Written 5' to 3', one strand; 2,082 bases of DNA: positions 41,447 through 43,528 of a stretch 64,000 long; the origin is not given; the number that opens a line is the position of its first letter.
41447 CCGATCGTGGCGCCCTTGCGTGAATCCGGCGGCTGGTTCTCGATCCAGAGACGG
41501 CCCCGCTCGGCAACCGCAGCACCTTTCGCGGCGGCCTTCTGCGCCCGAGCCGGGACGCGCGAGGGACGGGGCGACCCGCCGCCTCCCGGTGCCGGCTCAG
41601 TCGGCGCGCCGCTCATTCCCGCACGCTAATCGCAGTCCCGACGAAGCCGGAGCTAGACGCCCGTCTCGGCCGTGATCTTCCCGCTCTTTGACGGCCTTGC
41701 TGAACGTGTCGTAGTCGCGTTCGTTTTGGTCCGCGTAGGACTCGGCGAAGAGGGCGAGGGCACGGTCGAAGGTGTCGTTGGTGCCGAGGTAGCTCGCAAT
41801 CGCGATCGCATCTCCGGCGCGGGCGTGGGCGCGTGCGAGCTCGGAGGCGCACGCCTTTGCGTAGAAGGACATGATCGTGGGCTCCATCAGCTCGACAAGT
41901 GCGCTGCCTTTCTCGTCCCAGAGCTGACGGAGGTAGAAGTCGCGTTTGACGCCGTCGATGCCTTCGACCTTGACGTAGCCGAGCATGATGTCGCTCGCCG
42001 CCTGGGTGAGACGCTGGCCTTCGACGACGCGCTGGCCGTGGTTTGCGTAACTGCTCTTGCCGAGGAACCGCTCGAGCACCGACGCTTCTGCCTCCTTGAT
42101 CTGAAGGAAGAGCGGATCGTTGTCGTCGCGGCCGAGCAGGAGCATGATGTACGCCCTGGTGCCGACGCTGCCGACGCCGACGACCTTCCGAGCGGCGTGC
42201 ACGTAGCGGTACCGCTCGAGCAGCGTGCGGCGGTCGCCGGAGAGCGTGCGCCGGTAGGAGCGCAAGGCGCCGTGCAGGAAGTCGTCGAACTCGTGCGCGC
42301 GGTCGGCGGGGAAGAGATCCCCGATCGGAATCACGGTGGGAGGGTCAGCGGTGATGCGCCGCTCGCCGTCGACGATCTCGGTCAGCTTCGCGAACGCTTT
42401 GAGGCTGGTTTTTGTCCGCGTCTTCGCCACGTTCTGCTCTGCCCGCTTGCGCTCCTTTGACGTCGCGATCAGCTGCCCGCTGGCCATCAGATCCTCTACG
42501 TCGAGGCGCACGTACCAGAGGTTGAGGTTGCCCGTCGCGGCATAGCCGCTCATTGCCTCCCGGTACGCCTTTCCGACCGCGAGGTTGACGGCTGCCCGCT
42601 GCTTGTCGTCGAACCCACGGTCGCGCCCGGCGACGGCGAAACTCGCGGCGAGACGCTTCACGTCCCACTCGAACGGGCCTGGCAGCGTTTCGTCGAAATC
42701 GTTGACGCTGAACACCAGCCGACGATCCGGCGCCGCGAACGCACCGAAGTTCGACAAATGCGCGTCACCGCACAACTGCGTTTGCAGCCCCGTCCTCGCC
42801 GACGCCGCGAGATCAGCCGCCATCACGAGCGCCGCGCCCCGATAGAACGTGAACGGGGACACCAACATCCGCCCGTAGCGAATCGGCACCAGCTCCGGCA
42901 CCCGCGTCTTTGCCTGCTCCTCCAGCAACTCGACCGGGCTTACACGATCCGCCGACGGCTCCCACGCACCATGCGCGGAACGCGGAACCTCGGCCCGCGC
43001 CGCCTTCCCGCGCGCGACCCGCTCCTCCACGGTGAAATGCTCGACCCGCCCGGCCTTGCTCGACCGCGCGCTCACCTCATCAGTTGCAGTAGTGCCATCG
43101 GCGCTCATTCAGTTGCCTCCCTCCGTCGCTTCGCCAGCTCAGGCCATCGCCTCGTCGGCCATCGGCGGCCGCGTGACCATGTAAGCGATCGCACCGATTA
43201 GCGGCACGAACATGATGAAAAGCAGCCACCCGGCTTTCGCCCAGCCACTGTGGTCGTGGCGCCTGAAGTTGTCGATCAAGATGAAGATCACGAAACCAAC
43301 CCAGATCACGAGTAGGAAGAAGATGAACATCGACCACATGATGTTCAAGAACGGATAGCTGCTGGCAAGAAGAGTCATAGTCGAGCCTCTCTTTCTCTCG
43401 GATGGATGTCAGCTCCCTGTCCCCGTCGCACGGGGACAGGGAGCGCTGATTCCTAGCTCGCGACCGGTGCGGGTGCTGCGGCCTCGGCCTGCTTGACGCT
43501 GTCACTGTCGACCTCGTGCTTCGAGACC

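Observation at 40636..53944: tRNA-Arg(CCU) and a displaced copy of its 3' half bracket a 13.2-kb integrase-less gene block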

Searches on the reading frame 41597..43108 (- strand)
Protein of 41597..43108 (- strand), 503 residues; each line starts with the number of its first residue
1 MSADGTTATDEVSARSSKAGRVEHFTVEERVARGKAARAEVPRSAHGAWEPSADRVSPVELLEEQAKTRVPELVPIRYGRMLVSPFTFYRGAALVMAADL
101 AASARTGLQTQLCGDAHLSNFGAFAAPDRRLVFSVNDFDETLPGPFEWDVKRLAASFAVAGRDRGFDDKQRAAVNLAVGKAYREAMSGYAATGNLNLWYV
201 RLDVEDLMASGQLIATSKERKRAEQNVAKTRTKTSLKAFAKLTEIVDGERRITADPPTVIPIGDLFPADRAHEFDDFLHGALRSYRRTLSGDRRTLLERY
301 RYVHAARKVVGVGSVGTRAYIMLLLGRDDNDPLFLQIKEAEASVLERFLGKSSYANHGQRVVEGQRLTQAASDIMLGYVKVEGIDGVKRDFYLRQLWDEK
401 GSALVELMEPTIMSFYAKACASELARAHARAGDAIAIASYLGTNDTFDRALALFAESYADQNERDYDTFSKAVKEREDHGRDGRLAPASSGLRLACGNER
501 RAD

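Call 8: search_protein_families(library=pfam, proteins=[window:41597-43108:-], max_evalue=0.01)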
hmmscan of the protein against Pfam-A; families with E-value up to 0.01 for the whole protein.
window:41597-43108:- (503 aa): 1 family
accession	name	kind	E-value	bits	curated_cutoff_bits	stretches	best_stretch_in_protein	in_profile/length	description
PF10009.15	DUF2252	-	6.1e-137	457.3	22.3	1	69-472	1-392/392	Uncharacterized protein conserved in bacteria (DUF2252)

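Call 78: find_related_loci(query=window:41597-43108:-, collection=viral_contigs, flank=10000)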
Query window:41597-43108:- (503 aa) in viral_contigs; peptide patterns used: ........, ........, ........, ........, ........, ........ (x = any residue, [..] = any of these).
2 stretches matched a pattern, but none encodes a relative of the query by tblastn (E <= 1e-3).

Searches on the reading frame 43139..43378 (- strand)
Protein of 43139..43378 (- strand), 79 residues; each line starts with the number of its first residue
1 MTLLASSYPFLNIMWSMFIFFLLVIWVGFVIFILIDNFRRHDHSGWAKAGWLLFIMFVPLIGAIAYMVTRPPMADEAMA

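Call 8: search_protein_families(library=pfam, proteins=[window:43139-43378:-], max_evalue=0.01)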
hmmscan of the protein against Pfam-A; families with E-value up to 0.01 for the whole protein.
window:43139-43378:- (79 aa): 2 families
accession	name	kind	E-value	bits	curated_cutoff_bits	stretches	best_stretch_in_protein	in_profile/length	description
PF13396.11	PLDc_N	-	1.1e-08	35.3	23.3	1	27-68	4-39/42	Phospholipase_D-nuclease N-terminal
PF05656.20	DUF805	-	0.0032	18.3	25.7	1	16-68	45-95/111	Protein of unknown function (DUF805)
